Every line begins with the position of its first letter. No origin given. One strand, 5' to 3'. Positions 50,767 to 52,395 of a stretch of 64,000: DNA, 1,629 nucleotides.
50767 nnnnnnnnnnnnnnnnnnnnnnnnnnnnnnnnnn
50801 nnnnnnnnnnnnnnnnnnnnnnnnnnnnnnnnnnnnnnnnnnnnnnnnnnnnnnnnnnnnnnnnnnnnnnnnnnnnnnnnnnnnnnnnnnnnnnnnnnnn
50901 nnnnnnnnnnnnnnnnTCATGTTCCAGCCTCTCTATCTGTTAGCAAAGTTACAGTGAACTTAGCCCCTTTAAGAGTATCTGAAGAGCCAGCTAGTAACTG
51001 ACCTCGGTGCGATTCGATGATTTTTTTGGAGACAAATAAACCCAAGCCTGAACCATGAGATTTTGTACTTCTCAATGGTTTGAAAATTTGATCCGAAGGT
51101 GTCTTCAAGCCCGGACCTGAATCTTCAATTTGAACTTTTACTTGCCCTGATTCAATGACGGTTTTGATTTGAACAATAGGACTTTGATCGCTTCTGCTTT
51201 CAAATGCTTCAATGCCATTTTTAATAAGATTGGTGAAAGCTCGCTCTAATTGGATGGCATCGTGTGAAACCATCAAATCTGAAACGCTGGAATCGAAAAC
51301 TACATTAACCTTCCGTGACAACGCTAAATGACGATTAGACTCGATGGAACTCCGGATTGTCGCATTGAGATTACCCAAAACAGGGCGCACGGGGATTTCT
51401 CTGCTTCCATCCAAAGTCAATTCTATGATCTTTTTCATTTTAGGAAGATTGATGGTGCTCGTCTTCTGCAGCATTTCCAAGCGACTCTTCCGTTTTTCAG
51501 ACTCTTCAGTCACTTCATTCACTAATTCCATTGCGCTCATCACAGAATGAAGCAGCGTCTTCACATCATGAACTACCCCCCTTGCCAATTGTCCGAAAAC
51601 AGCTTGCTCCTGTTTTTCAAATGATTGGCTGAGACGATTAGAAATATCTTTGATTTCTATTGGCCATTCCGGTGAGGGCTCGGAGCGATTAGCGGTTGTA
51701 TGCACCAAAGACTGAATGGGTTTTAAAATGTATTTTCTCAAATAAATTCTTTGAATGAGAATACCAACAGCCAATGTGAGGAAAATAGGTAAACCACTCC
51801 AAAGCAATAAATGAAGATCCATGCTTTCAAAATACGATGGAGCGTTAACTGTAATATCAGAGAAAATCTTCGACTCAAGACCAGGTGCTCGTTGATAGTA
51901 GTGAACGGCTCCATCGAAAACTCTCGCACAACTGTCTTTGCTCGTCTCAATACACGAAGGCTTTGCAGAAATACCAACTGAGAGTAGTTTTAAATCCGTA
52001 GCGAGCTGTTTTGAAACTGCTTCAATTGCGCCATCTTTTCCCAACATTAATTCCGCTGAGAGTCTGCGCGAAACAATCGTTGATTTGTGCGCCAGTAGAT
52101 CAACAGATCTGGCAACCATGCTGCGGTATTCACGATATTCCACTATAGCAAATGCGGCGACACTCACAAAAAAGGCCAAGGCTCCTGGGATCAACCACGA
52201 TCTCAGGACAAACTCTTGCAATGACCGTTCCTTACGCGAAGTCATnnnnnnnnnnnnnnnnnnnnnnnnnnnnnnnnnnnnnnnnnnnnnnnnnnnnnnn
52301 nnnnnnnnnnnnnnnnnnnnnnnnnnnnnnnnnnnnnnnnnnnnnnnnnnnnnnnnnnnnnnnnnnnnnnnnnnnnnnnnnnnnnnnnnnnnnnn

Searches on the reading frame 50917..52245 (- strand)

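Call 40: search_protein_families(library=pfam, proteins=[window:50917-52245:-], max_evalue=0.001)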
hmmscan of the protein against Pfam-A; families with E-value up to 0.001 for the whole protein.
window:50917-52245:- (442 aa): 3 families
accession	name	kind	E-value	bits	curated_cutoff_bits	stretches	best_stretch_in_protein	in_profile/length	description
PF02518.31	HATPase_c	-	2.2e-15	57.5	26.4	1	329-435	2-108/111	Histidine kinase-, DNA gyrase B-, and HSP90-like ATPase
PF14501.12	HATPase_c_5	-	4.6e-05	23.7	22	1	332-418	5-87/102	GHKL domain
PF13581.12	HATPase_c_2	-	0.00097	19.6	27.4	0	351-412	49-111/127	Histidine kinase-like ATPase domain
